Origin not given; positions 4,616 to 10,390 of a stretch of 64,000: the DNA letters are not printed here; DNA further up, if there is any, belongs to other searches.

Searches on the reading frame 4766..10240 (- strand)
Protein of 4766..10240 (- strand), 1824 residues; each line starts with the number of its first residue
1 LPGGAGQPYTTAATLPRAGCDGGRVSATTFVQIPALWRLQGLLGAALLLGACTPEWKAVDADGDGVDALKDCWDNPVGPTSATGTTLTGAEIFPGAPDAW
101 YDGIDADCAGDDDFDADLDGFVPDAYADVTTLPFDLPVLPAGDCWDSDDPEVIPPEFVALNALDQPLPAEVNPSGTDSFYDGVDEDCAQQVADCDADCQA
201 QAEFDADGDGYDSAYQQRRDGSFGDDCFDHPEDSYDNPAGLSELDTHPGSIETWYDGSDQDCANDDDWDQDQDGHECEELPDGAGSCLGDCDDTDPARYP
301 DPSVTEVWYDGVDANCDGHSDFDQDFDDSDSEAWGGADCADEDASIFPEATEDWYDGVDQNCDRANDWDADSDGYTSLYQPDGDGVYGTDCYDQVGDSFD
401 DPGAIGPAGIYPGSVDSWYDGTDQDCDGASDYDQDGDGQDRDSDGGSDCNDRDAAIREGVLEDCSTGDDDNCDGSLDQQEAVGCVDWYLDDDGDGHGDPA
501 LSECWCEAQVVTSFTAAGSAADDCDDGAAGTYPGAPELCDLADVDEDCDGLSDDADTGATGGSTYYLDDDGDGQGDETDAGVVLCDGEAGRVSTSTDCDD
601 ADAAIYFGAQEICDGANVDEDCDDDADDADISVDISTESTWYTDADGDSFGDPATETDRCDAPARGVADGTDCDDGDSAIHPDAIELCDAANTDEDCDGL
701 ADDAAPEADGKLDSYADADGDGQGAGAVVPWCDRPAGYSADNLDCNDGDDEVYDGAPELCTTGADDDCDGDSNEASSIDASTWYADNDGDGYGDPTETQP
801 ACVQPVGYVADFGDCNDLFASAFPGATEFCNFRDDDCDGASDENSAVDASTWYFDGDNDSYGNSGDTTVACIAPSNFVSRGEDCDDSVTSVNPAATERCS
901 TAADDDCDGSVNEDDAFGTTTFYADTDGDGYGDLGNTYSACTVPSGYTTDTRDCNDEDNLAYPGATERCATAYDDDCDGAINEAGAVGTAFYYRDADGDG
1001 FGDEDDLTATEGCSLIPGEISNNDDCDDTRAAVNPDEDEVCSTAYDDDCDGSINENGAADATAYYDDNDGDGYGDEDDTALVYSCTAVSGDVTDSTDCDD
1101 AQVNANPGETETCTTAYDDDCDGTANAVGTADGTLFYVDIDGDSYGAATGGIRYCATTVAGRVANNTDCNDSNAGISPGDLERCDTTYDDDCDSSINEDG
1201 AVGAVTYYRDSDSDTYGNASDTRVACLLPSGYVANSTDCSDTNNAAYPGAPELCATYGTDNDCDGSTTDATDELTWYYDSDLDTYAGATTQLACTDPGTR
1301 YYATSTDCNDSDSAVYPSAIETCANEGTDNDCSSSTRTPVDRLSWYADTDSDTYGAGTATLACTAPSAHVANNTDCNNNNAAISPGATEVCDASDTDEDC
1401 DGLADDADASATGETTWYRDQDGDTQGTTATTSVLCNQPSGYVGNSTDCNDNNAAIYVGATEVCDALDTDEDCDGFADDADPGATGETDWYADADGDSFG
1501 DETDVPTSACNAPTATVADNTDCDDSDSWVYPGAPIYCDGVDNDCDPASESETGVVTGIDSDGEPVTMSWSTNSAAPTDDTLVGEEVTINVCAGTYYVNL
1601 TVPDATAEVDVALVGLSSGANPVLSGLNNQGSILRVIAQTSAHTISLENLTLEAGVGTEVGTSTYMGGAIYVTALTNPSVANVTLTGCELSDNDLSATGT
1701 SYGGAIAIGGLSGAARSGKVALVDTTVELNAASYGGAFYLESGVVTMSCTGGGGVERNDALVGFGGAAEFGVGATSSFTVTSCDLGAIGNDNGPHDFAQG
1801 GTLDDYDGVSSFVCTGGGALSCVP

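Call 8: search_protein_families(library=pfam, proteins=[window:4766-10240:-], max_evalue=0.001)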
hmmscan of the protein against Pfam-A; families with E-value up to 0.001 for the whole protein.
window:4766-10240:- (1824 aa): 1 family
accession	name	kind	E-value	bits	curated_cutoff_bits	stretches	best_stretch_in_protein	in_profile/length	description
PF11617.13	Cu-binding_MopE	-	8.1e-111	362.3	27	17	814-843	1-30/30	Putative metal-binding motif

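Call 28: search_protein_families(library=ncbifam, proteins=[window:4766-10240:-], max_evalue=0.01)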
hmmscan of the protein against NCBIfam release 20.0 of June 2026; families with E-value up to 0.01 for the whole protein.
window:4766-10240:- (1824 aa): 0 families
